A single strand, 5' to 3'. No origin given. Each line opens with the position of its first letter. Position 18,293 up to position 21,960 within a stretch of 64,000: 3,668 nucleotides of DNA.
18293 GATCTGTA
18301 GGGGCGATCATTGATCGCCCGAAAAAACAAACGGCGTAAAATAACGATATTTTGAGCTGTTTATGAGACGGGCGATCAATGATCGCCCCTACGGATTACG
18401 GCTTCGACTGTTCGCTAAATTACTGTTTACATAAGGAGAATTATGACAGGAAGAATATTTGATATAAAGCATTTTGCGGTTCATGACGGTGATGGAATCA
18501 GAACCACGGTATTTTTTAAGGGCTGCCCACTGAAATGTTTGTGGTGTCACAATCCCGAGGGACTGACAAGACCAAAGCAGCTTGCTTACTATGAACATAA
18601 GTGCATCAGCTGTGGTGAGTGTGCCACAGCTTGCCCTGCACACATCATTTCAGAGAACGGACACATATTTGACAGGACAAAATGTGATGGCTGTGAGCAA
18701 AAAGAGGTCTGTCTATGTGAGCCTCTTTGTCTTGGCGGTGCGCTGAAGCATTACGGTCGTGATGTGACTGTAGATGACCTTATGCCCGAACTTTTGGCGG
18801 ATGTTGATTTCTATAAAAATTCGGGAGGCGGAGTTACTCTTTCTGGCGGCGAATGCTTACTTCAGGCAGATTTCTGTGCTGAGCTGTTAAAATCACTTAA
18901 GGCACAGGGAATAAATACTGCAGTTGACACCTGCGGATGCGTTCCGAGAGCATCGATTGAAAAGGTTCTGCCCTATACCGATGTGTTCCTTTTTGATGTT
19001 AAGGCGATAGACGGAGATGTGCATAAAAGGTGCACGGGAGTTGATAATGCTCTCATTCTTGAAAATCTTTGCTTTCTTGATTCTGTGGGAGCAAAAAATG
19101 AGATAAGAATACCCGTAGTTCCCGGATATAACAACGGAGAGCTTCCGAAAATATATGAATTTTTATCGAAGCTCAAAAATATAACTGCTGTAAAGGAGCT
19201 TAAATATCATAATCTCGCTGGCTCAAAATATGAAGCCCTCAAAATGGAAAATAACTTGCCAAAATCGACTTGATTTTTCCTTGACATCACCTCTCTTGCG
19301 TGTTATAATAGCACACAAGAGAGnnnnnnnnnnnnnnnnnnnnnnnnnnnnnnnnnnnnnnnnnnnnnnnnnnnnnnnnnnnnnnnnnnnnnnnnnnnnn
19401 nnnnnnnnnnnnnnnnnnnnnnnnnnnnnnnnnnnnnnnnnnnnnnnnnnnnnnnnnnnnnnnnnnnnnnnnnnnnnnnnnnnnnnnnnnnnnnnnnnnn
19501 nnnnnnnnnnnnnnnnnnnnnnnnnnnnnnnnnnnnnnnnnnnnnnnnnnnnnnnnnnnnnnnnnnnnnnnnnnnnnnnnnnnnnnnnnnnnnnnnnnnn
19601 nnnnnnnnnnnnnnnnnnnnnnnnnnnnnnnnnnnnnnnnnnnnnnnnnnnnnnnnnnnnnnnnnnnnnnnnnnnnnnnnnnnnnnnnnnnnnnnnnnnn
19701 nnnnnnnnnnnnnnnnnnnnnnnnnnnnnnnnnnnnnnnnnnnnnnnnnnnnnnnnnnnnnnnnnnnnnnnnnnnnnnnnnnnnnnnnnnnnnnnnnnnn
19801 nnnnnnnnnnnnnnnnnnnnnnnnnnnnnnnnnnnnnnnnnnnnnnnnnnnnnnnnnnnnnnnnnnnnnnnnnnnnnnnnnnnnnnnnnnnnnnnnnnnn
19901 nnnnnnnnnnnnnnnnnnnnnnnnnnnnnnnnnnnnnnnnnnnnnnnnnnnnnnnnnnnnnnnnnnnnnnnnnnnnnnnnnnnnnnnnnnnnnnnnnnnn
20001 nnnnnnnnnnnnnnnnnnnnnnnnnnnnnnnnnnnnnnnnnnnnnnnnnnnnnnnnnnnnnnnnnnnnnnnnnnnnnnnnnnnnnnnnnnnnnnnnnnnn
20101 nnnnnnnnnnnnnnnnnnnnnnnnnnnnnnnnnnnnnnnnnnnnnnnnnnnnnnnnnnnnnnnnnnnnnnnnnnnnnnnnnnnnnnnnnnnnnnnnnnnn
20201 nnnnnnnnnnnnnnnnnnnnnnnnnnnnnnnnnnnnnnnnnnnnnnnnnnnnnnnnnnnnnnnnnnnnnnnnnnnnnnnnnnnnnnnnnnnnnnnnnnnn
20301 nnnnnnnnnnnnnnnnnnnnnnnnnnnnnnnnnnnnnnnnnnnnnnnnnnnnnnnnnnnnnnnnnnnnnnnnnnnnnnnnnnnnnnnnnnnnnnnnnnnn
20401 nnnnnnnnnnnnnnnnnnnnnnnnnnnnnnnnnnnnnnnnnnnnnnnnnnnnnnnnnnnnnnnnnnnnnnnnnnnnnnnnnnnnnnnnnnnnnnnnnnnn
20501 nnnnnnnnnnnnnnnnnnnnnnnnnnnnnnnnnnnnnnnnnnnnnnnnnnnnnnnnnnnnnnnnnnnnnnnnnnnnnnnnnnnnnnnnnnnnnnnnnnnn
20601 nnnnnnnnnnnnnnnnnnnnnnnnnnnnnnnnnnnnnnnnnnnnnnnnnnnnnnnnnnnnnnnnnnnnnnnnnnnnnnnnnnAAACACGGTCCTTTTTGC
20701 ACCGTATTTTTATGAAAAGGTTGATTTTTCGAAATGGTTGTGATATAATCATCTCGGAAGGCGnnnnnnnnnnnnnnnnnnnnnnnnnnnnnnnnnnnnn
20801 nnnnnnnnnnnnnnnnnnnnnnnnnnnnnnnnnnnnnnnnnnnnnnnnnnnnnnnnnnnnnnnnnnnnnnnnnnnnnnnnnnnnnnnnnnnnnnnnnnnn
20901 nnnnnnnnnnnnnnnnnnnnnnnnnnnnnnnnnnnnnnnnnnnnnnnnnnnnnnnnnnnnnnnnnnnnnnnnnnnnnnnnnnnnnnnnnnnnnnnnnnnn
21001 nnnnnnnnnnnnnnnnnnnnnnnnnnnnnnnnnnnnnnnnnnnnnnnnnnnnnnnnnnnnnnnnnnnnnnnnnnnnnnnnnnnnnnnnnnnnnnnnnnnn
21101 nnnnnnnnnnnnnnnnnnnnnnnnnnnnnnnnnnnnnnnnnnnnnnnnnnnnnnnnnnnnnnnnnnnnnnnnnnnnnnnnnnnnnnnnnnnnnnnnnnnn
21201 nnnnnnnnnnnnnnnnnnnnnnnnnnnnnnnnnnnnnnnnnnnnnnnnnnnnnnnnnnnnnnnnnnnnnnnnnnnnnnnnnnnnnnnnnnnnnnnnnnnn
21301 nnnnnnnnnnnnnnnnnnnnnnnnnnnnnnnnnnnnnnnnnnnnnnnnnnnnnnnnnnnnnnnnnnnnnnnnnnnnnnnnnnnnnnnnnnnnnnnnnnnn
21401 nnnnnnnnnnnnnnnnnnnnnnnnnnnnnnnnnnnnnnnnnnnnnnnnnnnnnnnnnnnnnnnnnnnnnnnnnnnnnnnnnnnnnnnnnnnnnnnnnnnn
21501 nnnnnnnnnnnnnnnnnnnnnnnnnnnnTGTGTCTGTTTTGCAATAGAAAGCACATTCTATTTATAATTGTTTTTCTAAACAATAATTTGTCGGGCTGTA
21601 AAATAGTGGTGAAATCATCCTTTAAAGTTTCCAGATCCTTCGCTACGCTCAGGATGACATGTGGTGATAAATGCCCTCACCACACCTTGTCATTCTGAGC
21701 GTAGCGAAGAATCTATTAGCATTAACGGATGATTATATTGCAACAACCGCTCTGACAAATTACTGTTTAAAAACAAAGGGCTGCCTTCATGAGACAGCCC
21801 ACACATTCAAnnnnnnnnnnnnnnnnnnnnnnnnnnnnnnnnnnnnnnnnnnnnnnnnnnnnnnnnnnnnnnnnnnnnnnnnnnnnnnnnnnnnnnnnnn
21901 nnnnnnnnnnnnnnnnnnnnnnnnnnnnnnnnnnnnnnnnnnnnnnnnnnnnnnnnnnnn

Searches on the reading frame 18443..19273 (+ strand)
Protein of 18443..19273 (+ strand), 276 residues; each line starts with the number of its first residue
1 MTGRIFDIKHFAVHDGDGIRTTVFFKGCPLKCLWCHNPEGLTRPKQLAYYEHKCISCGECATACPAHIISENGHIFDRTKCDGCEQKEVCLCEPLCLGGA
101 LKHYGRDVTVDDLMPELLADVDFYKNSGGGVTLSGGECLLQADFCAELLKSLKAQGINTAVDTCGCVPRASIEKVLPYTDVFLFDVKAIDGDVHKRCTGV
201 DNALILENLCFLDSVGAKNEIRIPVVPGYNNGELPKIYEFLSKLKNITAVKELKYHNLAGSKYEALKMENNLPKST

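Call 22: search_protein_families(library=pfam, proteins=[window:18443-19273:+])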
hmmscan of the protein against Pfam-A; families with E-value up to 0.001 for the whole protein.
window:18443-19273:+ (276 aa): 4 families
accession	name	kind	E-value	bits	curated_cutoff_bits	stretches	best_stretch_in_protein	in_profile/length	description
PF04055.27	Radical_SAM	-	2.7e-15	57.4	29.5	1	80-241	10-166/166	Radical SAM superfamily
PF13353.11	Fer4_12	-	7.1e-11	43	22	1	15-166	2-92/137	4Fe-4S single cluster domain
PF00037.32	Fer4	-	9.2e-07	28.9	21.1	1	51-69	5-23/24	4Fe-4S binding domain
PF12837.12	Fer4_6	-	3.7e-05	23.9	25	1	51-69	6-24/24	4Fe-4S binding domain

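Call 26: find_homologous_proteins(query=window:18443-19273:+, max_evalue=1e-60)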
Query window:18443-19273:+ (276 aa): 5398 proteins with E <= 1e-60 among 8000 candidates; the best 120 are listed.
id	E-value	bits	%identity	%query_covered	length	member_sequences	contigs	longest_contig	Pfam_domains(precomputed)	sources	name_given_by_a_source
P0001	2.8e-182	623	96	100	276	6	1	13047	PF04055.28,PF13353.12,PF00037.33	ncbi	-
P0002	7.1e-162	556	86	99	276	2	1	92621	PF04055.28,PF13353.12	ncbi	-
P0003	2.8e-161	554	85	99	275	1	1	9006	PF04055.28,PF13353.12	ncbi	-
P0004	8.1e-158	542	84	99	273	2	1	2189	PF04055.28,PF13353.12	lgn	-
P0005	3.8e-156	537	81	99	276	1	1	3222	PF04055.28,PF13353.12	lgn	-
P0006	8.1e-156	536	83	99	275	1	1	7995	PF04055.28,PF13353.12,PF12837.13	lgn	-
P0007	1.5e-154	532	82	99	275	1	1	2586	PF04055.28,PF13353.12,PF12837.13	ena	-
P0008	5.4e-120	418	68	99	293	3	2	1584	PF04055.28,PF12797.13,PF13353.12,PF12837.13,PF00037.33,PF12838.13,PF13237.12,PF13183.12,PF13187.12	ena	-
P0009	9.3e-120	417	66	99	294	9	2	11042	PF04055.28,PF12797.13,PF13353.12,PF12837.13,PF00037.33,PF12838.13,PF13237.12,PF13183.12,PF13187.12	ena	-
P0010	2.3e-119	416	66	99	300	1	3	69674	PF14697.12,PF04055.28,PF12797.13,PF13353.12,PF12837.13,PF00037.33,PF13484.12,PF12838.13,PF13237.12,PF12800.13,PF13187.12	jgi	-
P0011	2.3e-119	416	66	99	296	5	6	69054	PF14697.12,PF12837.13,PF13484.12,PF12838.13,PF12800.13,PF04055.28,PF12797.13,PF13353.12,PF00037.33,PF13237.12,PF13183.12,PF13187.12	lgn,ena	-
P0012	1.2e-118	414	67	99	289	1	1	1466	PF04055.28,PF12797.13,PF13353.12,PF12837.13,PF00037.33,PF12838.13,PF13187.12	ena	-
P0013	2.5e-118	413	65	100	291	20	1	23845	PF04055.28,PF12797.13,PF13353.12,PF12837.13,PF00037.33,PF13484.12,PF12838.13,PF13237.12,PF13187.12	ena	-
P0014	2.8e-118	412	66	97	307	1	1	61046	PF14697.12,PF04055.28,PF12797.13,PF13353.12,PF12837.13,PF00037.33,PF13484.12,PF12838.13,PF13237.12,PF13183.12,PF13187.12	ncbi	-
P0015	6.5e-118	411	65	99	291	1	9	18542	PF14697.12,PF04055.28,PF12797.13,PF13353.12,PF12837.13,PF00037.33,PF12838.13,PF13237.12,PF13187.12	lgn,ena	-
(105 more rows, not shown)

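Call 27: find_encoding_contigs(protein=P0002, flank=10000, max_places=3)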
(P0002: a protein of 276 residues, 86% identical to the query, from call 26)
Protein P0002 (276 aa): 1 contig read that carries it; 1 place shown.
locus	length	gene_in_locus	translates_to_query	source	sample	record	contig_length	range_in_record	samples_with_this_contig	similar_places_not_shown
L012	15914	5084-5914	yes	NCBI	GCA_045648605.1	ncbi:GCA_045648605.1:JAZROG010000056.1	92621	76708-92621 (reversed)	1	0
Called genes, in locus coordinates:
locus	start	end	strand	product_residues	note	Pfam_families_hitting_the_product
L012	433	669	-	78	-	-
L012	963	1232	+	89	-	-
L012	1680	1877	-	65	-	PF00269:SASP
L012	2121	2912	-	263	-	PF00165:HTH_AraC (faint), PF12833:HTH_18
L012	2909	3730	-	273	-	PF00702:Hydrolase (faint), PF08282:Hydrolase_3, PF13419:HAD_2 (faint), PF05116:S6PP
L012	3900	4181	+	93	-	-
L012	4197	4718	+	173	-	PF08450:SGL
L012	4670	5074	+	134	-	PF08450:SGL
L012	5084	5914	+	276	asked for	PF04055:Radical_SAM, PF13353:Fer4_12 (weak)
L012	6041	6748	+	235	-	PF03591:AzlC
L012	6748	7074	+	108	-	PF05437:AzlD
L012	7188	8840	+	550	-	PF01676:Metalloenzyme, PF06415:iPGM_N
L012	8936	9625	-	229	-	-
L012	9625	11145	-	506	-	PF07556:DUF1538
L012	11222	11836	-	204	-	PF01648:ACPS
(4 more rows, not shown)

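Call 28: find_encoding_contigs(protein=P0001, flank=10000, max_places=3)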
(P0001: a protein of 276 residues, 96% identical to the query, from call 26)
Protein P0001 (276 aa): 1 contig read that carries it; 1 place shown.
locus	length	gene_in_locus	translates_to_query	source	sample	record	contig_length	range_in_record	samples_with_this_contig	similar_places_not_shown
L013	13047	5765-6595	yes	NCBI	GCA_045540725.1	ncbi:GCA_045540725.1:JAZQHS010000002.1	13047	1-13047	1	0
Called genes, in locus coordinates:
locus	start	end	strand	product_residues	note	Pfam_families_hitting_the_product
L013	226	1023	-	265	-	PF00165:HTH_AraC (weak), PF12833:HTH_18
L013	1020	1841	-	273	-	PF00702:Hydrolase (faint), PF08282:Hydrolase_3, PF13419:HAD_2 (faint), PF05116:S6PP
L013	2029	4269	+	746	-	PF02901:PFL-like, PF01228:Gly_radical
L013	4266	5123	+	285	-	PF08450:SGL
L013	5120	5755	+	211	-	PF13472:Lipase_GDSL_2 (weak)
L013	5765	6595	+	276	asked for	PF13353:Fer4_12, PF00037:Fer4 (weak), PF04055:Radical_SAM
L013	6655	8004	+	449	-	-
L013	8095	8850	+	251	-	PF00165:HTH_AraC (weak), PF12833:HTH_18, PF00165:HTH_AraC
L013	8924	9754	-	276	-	PF02311:AraC_binding, PF00165:HTH_AraC (faint), PF12833:HTH_18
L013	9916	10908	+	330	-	PF03629:SASA (faint)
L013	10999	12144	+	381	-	PF02615:Ldh_2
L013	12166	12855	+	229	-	PF01022:HTH_5 (weak), PF08220:HTH_DeoR, PF08279:HTH_11, PF08280:HTH_Mga (weak), PF00455:DeoRC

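Call 29: find_encoding_contigs(protein=P0003, flank=10000, max_places=3)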
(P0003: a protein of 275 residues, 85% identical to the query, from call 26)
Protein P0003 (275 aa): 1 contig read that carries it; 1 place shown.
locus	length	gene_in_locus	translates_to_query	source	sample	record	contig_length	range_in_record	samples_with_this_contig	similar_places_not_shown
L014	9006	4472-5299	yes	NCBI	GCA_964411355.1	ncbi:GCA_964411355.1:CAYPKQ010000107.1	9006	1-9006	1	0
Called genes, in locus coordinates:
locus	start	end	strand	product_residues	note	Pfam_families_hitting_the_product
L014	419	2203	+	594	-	PF02901:PFL-like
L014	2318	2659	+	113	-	PF01228:Gly_radical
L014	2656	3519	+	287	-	PF08450:SGL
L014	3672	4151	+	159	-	-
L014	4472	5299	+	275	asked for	PF13353:Fer4_12 (faint), PF04055:Radical_SAM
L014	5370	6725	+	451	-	PF16116:DUF4832 (weak)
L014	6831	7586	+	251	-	PF00165:HTH_AraC (weak), PF12833:HTH_18, PF00165:HTH_AraC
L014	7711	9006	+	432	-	?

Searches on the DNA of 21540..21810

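Call 82: search_rna_families(source=window, start=21540, end=21810, threshold=evalue, max_evalue=1)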
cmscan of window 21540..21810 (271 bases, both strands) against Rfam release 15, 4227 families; matches with E-value up to 1: 1.
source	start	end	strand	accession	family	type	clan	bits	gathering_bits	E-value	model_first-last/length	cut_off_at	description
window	21638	21710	-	RF03903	mir-679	Gene; miRNA;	-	21.1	80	0.035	1-74/74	no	mir-679 microRNA precursor family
